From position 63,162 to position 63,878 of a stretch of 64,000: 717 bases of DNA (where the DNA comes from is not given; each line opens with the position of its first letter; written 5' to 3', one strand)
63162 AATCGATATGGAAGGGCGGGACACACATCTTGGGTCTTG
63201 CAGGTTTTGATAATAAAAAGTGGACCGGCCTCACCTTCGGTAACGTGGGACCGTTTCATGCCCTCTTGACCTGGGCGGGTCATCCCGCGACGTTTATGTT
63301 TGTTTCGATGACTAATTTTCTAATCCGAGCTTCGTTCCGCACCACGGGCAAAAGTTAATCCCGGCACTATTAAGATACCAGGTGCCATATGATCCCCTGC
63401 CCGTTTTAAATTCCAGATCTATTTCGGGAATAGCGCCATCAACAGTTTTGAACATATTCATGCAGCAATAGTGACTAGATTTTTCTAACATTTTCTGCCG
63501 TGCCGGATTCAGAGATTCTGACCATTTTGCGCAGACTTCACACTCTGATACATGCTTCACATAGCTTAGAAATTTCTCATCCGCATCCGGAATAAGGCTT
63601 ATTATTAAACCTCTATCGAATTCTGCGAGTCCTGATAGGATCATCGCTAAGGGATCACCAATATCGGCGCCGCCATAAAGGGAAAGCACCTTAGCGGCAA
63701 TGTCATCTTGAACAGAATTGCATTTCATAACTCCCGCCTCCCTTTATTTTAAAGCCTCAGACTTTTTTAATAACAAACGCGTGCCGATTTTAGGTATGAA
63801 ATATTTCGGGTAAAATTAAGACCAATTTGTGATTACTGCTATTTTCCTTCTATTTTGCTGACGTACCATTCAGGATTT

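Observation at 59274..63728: Low-GC array of ten small same-strand genes including an LprI-like (DUF1311) and an HNH-like protein, possibly an immunity/toxin-fragment island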

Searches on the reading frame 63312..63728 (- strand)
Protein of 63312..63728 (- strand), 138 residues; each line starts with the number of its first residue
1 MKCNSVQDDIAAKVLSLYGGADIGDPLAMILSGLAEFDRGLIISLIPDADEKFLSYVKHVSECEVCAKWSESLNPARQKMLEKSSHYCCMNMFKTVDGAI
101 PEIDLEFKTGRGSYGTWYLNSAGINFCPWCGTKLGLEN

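Call 3: search_protein_families(library=pfam, proteins=[window:63312-63728:-], max_evalue=1)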
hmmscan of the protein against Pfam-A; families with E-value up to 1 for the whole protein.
window:63312-63728:- (138 aa): 4 families
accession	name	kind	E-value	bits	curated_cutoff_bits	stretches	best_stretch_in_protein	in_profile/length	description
PF24460.1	DUF7575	-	0.0023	17.7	28.5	1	124-134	17-27/28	Domain of unknown function (DUF7575)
PF22400.1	DUF6980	-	0.029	15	27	1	121-135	49-63/99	Domain of unknown function (DUF6980)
PF13240.11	Zn_Ribbon_1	-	0.15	12.4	25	1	123-134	12-23/23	zinc-ribbon domain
PF12773.13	DZR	-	0.24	12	27.3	1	120-134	8-22/45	Double zinc ribbon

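Call 4: search_protein_families(library=ncbifam, proteins=[window:63312-63728:-], max_evalue=1)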
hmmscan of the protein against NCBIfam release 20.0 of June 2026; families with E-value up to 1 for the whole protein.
window:63312-63728:- (138 aa): 0 families

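Call 9: find_related_loci(query=window:63312-63728:-, collection=genome_contigs, flank=10000)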
Query window:63312-63728:- (138 aa) in genome_contigs; peptide patterns used: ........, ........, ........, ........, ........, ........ (x = any residue, [..] = any of these).
49 stretches matched a pattern; 1 encode a relative of the query (tblastn E <= 1e-3); 1 distinct loci.
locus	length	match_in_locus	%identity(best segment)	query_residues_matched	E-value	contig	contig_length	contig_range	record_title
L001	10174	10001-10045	80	120-134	2e-5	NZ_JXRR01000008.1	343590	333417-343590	Jeotgalibacillus campisalis strain SF-57 contig00008, whole genome shotgun sequence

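Call 13: search_protein_families(library=padloc, proteins=[window:63312-63728:-], max_evalue=0.1)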
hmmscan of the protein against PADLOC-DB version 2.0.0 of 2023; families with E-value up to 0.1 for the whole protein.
window:63312-63728:- (138 aa): 1 family
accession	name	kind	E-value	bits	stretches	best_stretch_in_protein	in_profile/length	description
PDLC02581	DrmB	-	0.016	11.7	1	59-123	243-303/585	DrmB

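Call 14: search_protein_families(library=phrogs, proteins=[window:63312-63728:-], max_evalue=0.1)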
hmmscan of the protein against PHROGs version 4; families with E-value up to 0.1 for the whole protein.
window:63312-63728:- (138 aa): 2 families
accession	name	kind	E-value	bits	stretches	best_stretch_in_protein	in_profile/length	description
phrog_1494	-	unknown function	0.0045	17.2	1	83-134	150-209/226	-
phrog_4030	-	unknown function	0.038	15.2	1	120-134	63-77/85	-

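Call 36: find_encoding_contigs(protein=window:63312-63728:-, flank=10000, max_places=6)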
Protein window:63312-63728:- (138 aa): no gene with exactly this product is on record in the collection.
